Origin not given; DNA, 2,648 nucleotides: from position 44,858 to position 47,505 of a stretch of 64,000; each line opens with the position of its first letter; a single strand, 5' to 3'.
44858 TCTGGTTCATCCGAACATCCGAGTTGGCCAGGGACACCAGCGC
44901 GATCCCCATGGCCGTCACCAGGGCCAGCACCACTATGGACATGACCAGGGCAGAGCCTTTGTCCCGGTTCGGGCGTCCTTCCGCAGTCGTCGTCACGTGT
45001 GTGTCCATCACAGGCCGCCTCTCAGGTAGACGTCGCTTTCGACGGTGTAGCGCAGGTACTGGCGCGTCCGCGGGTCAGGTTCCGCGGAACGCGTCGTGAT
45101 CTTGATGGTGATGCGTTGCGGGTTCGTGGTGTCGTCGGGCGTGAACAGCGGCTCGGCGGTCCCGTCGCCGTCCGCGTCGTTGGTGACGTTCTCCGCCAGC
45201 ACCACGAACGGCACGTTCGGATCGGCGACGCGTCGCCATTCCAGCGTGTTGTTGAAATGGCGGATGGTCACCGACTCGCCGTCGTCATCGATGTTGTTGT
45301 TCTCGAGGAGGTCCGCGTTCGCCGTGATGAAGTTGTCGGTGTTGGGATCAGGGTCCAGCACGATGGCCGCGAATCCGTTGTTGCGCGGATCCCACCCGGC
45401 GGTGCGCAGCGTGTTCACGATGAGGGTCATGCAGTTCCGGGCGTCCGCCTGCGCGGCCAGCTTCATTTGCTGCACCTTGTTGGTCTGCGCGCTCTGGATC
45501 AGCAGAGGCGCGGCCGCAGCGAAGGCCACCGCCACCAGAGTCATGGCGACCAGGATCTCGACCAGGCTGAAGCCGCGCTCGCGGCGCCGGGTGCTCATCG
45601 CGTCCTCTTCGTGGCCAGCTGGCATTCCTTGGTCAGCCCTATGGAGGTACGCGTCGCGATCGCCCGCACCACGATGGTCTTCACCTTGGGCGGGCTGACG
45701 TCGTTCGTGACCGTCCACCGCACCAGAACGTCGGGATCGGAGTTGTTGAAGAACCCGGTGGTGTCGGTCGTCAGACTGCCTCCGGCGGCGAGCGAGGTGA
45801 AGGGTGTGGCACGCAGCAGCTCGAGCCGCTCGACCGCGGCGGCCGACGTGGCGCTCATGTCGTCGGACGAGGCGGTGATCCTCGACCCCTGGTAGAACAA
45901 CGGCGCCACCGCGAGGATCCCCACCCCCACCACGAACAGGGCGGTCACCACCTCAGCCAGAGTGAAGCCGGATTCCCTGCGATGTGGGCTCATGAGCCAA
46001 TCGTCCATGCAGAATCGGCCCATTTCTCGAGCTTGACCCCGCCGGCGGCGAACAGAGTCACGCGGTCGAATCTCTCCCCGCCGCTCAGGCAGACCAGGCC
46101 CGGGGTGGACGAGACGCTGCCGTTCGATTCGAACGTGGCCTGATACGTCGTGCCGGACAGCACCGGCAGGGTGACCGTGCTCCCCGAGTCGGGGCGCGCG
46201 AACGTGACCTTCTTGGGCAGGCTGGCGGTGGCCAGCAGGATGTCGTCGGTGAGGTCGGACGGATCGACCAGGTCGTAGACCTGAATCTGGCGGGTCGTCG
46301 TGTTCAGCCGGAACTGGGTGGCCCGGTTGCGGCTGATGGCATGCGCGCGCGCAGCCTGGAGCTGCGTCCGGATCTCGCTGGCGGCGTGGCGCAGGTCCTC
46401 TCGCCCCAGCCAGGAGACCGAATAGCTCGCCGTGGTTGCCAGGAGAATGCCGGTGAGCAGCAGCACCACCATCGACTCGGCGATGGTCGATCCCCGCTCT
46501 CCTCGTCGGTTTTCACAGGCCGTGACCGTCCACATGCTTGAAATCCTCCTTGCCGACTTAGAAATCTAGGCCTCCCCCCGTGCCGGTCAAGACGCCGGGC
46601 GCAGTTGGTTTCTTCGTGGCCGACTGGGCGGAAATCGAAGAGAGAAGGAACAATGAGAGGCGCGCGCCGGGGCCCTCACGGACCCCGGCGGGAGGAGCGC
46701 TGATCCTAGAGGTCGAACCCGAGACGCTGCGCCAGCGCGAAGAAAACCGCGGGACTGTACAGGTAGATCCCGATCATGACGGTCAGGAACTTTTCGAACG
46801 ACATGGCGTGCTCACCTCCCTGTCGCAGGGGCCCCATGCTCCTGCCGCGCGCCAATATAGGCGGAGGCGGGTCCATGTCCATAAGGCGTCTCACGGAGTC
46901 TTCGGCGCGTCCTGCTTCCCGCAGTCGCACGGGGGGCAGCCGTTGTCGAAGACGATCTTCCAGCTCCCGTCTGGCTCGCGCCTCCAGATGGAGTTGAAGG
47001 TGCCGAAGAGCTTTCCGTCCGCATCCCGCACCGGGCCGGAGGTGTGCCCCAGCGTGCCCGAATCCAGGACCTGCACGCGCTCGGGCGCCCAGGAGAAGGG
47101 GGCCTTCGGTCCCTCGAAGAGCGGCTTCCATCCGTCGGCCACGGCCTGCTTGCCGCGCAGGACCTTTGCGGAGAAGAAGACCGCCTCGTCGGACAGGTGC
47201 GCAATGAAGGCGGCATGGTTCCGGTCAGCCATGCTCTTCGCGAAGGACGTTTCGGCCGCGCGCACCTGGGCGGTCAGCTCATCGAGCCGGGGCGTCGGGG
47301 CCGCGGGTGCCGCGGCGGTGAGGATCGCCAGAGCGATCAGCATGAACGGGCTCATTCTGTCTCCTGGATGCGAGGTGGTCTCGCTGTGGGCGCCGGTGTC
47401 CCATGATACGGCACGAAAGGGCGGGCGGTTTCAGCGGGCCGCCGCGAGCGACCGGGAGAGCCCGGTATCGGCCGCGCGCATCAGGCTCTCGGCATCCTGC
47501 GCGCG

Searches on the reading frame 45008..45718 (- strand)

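Call 46: search_protein_families(library=pfam, proteins=[window:45008-45718:-], max_evalue=0.00001)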
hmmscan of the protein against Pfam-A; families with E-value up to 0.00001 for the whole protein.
window:45008-45718:- (236 aa): 1 family
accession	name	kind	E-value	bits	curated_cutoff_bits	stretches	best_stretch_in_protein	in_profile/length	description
PF07963.17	N_methyl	-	2.7e-08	33.5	21.2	1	44-69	1-26/27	Prokaryotic N-terminal methylation motif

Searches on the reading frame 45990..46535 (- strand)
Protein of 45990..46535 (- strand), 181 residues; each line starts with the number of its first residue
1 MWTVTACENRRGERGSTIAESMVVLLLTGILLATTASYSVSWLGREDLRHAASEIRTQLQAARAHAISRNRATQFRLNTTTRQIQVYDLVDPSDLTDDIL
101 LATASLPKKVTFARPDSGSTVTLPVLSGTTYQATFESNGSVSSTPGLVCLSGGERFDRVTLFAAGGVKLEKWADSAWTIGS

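Call 46: search_protein_families(library=pfam, proteins=[window:45990-46535:-], max_evalue=0.00001)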
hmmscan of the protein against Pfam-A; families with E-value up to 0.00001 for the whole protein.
window:45990-46535:- (181 aa): 1 family
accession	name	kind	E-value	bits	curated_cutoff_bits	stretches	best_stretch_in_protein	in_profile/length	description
PF12019.13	GspH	-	1.4e-07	32.4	21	1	51-164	1-107/108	Type II transport protein GspH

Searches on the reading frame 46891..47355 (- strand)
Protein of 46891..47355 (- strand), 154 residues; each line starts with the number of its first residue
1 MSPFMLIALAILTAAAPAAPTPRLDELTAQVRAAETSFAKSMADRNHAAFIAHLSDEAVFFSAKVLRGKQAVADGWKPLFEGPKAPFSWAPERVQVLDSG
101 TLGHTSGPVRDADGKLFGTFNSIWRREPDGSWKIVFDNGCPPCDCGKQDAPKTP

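Call 46: search_protein_families(library=pfam, proteins=[window:46891-47355:-], max_evalue=0.00001)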
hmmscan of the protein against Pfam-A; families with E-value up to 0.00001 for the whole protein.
window:46891-47355:- (154 aa): 2 families
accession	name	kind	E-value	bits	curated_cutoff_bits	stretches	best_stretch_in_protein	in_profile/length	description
PF14534.12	DUF4440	-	2.9e-08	34.5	25.2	1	31-134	1-107/107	Domain of unknown function (DUF4440)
PF13474.12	SnoaL_3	-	5.9e-08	33.5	22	1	31-135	1-112/121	SnoaL-like domain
